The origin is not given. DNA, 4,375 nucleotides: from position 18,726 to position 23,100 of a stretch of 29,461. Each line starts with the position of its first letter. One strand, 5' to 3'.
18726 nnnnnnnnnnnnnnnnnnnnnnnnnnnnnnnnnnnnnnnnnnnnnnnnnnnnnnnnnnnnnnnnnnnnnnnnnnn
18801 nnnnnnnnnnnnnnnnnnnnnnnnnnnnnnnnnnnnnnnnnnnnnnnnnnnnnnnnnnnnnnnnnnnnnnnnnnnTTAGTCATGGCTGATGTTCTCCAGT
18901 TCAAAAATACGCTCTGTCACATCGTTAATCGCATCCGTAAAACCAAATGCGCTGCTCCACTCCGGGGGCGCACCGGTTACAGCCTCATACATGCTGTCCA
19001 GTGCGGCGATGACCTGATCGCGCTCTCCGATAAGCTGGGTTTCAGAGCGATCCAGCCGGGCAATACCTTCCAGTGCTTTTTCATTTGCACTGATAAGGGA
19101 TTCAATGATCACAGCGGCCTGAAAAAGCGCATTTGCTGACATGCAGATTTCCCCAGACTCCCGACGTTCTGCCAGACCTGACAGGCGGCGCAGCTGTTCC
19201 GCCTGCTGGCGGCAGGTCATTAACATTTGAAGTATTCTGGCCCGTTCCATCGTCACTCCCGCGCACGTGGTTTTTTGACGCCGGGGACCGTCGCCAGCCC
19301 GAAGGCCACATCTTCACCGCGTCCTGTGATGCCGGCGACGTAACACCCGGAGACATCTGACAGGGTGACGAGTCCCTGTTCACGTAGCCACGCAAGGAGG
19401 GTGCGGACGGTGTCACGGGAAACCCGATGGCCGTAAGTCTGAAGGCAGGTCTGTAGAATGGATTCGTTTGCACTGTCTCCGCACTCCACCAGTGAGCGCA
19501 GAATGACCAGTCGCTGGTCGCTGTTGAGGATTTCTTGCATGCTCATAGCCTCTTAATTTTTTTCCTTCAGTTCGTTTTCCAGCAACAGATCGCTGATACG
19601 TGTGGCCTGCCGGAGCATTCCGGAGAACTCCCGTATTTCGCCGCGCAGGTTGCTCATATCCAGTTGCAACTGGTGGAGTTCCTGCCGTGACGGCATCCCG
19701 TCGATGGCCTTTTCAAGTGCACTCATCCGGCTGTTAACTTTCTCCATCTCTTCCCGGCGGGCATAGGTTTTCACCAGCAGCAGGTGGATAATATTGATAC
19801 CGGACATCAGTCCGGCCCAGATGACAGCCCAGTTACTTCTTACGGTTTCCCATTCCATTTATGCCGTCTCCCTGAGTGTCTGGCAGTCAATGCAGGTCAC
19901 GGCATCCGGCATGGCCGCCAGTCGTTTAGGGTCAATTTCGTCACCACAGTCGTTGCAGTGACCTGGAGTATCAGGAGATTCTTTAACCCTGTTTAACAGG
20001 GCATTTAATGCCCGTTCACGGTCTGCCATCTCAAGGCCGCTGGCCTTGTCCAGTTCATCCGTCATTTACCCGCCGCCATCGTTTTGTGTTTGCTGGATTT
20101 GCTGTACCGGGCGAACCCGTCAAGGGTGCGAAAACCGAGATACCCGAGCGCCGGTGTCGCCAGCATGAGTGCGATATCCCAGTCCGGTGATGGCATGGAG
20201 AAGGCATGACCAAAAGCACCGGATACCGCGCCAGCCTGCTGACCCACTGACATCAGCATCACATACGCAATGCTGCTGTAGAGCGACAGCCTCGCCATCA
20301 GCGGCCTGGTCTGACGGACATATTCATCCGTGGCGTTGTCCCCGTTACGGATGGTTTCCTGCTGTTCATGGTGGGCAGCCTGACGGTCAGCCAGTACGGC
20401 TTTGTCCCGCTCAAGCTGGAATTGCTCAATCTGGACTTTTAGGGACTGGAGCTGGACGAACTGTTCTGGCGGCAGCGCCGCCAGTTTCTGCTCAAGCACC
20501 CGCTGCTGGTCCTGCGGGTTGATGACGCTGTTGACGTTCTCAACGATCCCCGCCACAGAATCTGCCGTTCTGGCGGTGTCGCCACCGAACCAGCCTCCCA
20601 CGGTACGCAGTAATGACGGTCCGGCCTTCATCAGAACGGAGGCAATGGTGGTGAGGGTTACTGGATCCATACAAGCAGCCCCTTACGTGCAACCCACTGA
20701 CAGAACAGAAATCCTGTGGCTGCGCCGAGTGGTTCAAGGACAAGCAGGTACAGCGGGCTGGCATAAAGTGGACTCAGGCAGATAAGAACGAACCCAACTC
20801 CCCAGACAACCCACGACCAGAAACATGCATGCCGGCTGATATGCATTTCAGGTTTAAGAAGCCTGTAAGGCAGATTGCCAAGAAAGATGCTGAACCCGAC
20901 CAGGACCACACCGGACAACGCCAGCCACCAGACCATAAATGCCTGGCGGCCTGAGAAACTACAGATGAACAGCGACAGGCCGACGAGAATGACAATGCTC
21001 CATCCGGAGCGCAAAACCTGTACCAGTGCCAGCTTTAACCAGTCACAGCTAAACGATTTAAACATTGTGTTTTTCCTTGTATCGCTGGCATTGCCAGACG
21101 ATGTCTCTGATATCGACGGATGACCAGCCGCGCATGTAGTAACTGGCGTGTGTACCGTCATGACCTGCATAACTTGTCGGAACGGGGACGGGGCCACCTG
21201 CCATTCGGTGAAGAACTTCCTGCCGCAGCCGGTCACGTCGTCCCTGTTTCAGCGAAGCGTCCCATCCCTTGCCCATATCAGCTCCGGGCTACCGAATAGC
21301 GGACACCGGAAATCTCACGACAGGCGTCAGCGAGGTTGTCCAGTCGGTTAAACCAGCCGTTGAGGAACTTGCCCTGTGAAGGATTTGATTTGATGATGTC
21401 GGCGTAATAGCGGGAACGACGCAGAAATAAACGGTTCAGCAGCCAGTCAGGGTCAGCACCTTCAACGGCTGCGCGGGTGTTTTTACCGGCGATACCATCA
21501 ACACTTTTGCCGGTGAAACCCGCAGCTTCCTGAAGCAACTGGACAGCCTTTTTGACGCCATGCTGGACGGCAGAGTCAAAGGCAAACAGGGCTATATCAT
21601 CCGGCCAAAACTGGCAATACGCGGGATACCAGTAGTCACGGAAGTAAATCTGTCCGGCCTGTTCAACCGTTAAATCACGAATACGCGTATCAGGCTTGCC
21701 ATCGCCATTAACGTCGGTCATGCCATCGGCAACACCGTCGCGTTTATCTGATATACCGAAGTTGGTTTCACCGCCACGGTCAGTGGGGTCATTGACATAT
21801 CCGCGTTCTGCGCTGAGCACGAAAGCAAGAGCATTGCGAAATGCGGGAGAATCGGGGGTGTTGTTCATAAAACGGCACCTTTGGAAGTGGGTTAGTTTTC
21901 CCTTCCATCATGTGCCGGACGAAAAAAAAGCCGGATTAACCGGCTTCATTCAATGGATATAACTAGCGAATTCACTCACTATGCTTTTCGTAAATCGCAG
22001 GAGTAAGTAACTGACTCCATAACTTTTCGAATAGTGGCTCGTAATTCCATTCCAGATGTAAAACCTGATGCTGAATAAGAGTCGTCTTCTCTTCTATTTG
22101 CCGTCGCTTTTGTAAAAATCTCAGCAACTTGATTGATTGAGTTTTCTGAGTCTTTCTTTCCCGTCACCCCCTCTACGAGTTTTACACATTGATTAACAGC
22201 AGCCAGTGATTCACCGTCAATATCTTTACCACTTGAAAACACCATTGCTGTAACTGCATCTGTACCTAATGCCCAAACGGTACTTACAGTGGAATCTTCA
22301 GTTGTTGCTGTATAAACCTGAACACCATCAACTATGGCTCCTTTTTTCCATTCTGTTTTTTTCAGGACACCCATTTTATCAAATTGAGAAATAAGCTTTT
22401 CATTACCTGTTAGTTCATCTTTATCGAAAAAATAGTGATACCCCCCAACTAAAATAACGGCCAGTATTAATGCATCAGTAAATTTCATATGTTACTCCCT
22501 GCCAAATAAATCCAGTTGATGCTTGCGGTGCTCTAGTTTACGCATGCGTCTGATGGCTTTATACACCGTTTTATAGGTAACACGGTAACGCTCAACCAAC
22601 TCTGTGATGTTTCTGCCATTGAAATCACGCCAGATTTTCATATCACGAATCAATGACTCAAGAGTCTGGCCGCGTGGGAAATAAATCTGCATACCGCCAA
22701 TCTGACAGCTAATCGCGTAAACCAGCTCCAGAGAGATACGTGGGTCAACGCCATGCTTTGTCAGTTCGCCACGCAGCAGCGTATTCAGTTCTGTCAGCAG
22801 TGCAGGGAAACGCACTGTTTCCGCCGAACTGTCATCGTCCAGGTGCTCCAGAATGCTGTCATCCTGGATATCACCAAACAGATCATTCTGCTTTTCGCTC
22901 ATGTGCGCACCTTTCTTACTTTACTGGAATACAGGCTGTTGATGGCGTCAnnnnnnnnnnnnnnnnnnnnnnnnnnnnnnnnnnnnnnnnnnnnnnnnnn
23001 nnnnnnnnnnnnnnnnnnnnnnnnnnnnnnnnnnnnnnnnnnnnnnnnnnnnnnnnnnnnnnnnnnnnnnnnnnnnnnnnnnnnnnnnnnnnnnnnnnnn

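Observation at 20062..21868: Lysis cassette differs from Mu: GH108 endolysin without export signal plus three unassigned, translationally coupled genes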

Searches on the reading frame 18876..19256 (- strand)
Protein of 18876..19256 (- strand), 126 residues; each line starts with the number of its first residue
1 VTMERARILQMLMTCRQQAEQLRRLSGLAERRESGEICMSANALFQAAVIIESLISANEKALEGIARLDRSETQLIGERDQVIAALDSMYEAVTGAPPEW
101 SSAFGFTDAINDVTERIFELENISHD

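Call 3: search_protein_families(library=pfam, proteins=[window:18876-19256:-], max_evalue=0.1)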
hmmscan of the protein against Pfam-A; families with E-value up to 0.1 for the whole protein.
window:18876-19256:- (126 aa): 0 families

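Call 4: search_protein_families(library=phrogs, proteins=[window:18876-19256:-], max_evalue=0.01)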
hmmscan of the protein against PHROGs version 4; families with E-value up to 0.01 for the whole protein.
window:18876-19256:- (126 aa): 2 families
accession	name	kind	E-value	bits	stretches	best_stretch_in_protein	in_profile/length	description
phrog_16295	-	unknown function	1e-65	220.2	1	13-126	1-114/114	-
phrog_26213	-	unknown function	0.0036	19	1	89-122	1-34/89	-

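Call 46: search_protein_families(library=ncbifam, proteins=[window:18876-19256:-], max_evalue=0.05)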
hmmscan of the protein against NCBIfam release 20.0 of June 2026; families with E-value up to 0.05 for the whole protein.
window:18876-19256:- (126 aa): 0 families

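Call 89: search_protein_families(library=padloc, proteins=[window:18876-19256:-], max_evalue=0.01)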
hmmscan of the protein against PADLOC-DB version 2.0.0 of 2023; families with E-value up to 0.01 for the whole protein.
window:18876-19256:- (126 aa): 0 families

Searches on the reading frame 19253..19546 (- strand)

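Call 3: search_protein_families(library=pfam, proteins=[window:19253-19546:-], max_evalue=0.1)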
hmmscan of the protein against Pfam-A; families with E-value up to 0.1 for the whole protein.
window:19253-19546:- (97 aa): 4 families
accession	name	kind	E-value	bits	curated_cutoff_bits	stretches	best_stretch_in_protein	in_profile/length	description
PF25213.1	HVO_A0261_N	-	0.005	17.1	35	1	5-82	6-72/86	HVO_A0261 N-terminal domain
PF13518.12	HTH_28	-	0.019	15.5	25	1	40-66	22-48/52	Helix-turn-helix domain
PF00392.27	GntR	-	0.04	14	27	1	42-70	36-64/64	Bacterial regulatory proteins, gntR family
PF01475.25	FUR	-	0.089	13.4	23.1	0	9-62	7-61/121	Ferric uptake regulator family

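Call 4: search_protein_families(library=phrogs, proteins=[window:19253-19546:-], max_evalue=0.01)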
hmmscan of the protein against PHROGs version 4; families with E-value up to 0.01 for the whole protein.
window:19253-19546:- (97 aa): 2 families
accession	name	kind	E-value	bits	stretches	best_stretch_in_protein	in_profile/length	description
phrog_436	-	unknown function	6.4e-38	129.9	1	1-96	9-106/125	-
phrog_3979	-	unknown function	0.0057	17.6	1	7-58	19-67/71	-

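Call 46: search_protein_families(library=ncbifam, proteins=[window:19253-19546:-], max_evalue=0.05)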
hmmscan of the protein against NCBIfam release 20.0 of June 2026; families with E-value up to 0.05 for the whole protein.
window:19253-19546:- (97 aa): 2 families
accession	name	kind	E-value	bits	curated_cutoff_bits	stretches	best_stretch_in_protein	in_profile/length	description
NF050184.1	VpaChn25_0724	subfamily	1.2e-35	121.6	65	1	10-94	2-87/88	VpaChn25_0724 family phage protein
NF006183.0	PRK08318.1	equivalog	0.0058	15.4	335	1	33-74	283-324/422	NAD-dependent dihydropyrimidine dehydrogenase subunit PreA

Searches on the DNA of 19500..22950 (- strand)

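Call 5: search_dna_similar(query=window:19500-22950:-, collection=phages, mode=distant, max_rows=25)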
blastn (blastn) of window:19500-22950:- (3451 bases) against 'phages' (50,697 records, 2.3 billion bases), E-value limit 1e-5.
Records with a match: 3; places in all: 3; records where one place covers at least 80% of the query: 1.
Best place of each record, by identity: 60-80% 3.
By first word of the organism name: Yersinia 2; Klebsiella 1.
By host as written in the record: Yersinia pestis EV76-CN 2; Klebsiella pneumoniae 1.
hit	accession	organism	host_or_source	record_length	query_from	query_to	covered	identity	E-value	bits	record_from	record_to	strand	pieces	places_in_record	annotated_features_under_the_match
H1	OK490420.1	Klebsiella phage Kp4866-3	Klebsiella pneumoniae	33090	67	3451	81%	71.0%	0e+0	1293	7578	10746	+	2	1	record has no annotation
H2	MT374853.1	Yersinia phage vB_YpM_5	Yersinia pestis EV76-CN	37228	67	1640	24%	68.7%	7e-60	318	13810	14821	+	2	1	hypothetical protein (x2)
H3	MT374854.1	Yersinia phage vB_YpM_6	Yersinia pestis EV76-CN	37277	67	1640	24%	68.7%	7e-60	318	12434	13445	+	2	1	hypothetical protein (x2)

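Call 6: search_dna_similar(query=window:19500-22950:-, collection=ecoli_genomes, mode=near, max_rows=15)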
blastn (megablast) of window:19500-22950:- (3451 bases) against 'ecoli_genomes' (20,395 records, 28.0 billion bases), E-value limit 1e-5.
Records with a match: 44; places in all: 51; records where one place covers at least 80% of the query: 5.
Genomes with a match: 43 of 5426; with a place that covers at least 80% of the query: 5. Places per genome that has any: lowest 1, median 1, highest 3. On chromosomes: 50 places; on plasmids: 1.
Best place of each record, by identity: >=99% 1; 95-99% 4; 60-80% 39.
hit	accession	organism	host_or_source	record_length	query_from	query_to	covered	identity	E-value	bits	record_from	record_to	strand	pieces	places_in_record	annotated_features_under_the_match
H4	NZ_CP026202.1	Escherichia coli strain ECONIH5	-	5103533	1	3451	100%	99.9%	0e+0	6357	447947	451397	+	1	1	hypothetical protein (x5) | glycoside hydrolase family 108 protein | Mor transcription activator family protein | DUF2730 family protein | TraR/DksA C4-type zinc finger protein | and 1 other names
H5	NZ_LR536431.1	Escherichia coli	-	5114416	1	3451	100%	97.8%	0e+0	5958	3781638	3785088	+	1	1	hypothetical protein (x4) | glycoside hydrolase family 108 protein | Mor transcription activator family protein | DUF2730 family protein | TraR/DksA family transcriptional regulator | and 2 other names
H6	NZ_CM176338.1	Escherichia coli strain CAVP776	Homo sapiens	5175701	1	3451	84%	95.4%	0e+0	4601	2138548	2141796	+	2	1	hypothetical protein (x4) | glycoside hydrolase family 108 protein | Mor transcription activator family protein | DUF2730 family protein | TraR/DksA C4-type zinc finger protein | and 2 other names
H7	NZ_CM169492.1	Escherichia coli strain EC09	Homo sapiens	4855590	1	3451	84%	95.4%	0e+0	4601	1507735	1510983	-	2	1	hypothetical protein (x4) | glycoside hydrolase family 108 protein | Mor transcription activator family protein | DUF2730 family protein | TraR/DksA C4-type zinc finger protein | and 2 other names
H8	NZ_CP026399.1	Escherichia coli strain ECONIH4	-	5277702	1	3451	84%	95.4%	0e+0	4596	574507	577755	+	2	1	hypothetical protein (x4) | glycoside hydrolase family 108 protein | Mor transcription activator family protein | DUF2730 family protein | TraR/DksA C4-type zinc finger protein | and 2 other names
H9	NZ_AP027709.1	Escherichia coli strain PSS-15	Homo sapiens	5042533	1143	1888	22%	73.1%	3e-58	237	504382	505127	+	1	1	glycoside hydrolase family 108 protein | hypothetical protein (x2)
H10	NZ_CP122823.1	Escherichia coli strain ETEC1732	Sus scrofa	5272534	1143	1889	22%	72.7%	9e-54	222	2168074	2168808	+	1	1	glycoside hydrolase family 108 protein | hypothetical protein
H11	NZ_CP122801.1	Escherichia coli strain ETEC1734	Sus scrofa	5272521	1143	1889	22%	72.7%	9e-54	222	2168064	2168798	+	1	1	glycoside hydrolase family 108 protein | hypothetical protein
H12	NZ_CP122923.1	Escherichia coli strain ETEC1703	Sus scrofa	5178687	1143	1889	22%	72.7%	9e-54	222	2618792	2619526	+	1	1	glycoside hydrolase family 108 protein | hypothetical protein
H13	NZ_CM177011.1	Escherichia coli strain VL40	Homo sapiens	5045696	1143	1888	22%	72.6%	2e-50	211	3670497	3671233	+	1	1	glycoside hydrolase family 108 protein | hypothetical protein (x2)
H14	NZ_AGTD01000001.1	Escherichia coli UMNF18 strain UMNF18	porcine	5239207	1143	1889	22%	72.4%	5e-51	213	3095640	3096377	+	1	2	glycoside hydrolase family 108 protein | hypothetical protein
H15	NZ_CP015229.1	Escherichia coli strain 06-00048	alfalfa sprout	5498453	1143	1889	22%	72.1%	2e-45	195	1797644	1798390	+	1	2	glycoside hydrolase family 108 protein | hypothetical protein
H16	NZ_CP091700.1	Escherichia coli strain KFu019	river water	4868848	1143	1889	22%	72.1%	2e-45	195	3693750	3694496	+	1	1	glycoside hydrolase family 108 protein | hypothetical protein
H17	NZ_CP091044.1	Escherichia coli strain STEC346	pork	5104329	1143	1888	22%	71.9%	3e-43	187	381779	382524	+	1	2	glycoside hydrolase family 108 protein | hypothetical protein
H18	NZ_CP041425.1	Escherichia coli strain STEC388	pig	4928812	1143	1889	22%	71.8%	4e-42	183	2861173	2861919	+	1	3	glycoside hydrolase family 108 protein | hypothetical protein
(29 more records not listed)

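Call 7: get_annotated_region(hit=H4, flank=3000)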
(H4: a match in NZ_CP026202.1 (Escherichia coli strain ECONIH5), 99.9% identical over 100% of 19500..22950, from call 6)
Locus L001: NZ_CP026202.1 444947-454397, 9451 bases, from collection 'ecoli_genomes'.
description: Escherichia coli strain ECONIH5 chromosome, complete genome
organism: Escherichia coli strain ECONIH5 (NCBI taxid 562)
replicon: chromosome; assembly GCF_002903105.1
host: -; source: -; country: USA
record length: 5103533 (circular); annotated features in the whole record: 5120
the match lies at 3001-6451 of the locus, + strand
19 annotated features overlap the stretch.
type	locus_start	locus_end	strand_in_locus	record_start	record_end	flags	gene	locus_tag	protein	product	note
CDS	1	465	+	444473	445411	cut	-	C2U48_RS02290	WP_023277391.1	AAA family ATPase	-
CDS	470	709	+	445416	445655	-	-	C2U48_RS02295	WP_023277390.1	hypothetical protein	-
CDS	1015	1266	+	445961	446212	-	-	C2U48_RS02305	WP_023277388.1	hypothetical protein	-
CDS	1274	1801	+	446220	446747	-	-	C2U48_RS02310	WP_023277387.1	host-nuclease inhibitor Gam family protein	-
CDS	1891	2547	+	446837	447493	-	-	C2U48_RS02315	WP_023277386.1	hypothetical protein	-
CDS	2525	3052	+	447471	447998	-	-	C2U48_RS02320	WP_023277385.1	gp16 family protein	-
CDS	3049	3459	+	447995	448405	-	-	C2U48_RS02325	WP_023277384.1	Mor transcription activator family protein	-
CDS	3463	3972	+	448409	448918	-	-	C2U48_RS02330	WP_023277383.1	hypothetical protein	-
CDS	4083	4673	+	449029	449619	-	-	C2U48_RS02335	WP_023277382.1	glycoside hydrolase family 108 protein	-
CDS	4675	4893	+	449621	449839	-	-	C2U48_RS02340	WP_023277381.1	hypothetical protein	-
CDS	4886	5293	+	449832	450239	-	-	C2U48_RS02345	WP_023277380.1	hypothetical protein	-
CDS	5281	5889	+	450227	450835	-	-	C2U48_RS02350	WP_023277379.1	hypothetical protein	-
CDS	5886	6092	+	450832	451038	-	-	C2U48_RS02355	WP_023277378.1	TraR/DksA C4-type zinc finger protein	-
CDS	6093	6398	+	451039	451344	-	-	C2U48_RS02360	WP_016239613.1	DUF2730 family protein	-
CDS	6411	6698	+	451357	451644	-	-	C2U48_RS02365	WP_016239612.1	hypothetical protein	-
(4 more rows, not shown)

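Call 8: get_annotated_region(hit=H6, flank=1500)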
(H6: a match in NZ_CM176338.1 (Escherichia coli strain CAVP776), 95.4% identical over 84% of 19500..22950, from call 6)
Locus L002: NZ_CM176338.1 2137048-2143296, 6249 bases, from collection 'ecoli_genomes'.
description: Escherichia coli strain CAVP776 chromosome, whole genome shotgun sequence
organism: Escherichia coli strain CAVP776 (NCBI taxid 562)
replicon: chromosome; assembly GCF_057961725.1
host: Homo sapiens; source: Perirectal; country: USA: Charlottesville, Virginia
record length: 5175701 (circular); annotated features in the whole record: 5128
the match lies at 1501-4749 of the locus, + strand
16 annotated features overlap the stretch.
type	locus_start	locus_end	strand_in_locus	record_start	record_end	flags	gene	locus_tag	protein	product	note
CDS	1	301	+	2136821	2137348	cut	-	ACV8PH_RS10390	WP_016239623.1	host-nuclease inhibitor Gam family protein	-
CDS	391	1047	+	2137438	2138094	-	-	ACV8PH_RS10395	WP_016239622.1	hypothetical protein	-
CDS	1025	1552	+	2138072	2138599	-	-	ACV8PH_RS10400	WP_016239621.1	gp16 family protein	-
CDS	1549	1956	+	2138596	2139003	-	-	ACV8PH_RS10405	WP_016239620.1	Mor transcription activator family protein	-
CDS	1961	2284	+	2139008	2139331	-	-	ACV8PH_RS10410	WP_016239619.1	hypothetical protein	-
CDS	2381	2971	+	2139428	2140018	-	-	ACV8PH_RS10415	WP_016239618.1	glycoside hydrolase family 108 protein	-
CDS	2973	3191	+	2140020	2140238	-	-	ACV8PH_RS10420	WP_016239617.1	hypothetical protein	-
CDS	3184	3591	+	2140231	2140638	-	-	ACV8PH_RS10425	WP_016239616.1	hypothetical protein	-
CDS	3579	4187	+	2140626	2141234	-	-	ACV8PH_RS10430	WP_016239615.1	hypothetical protein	-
CDS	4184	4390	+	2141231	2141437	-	-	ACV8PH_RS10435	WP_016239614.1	TraR/DksA C4-type zinc finger protein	-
CDS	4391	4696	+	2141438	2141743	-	-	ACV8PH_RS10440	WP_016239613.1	DUF2730 family protein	-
CDS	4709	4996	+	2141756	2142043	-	-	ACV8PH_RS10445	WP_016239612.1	VpaChn25_0724 family phage protein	-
CDS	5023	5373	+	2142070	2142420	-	-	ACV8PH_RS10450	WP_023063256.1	hypothetical protein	-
CDS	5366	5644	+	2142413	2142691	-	-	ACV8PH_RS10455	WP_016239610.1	hypothetical protein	-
CDS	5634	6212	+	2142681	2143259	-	-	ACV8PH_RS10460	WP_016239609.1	DUF3486 family protein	-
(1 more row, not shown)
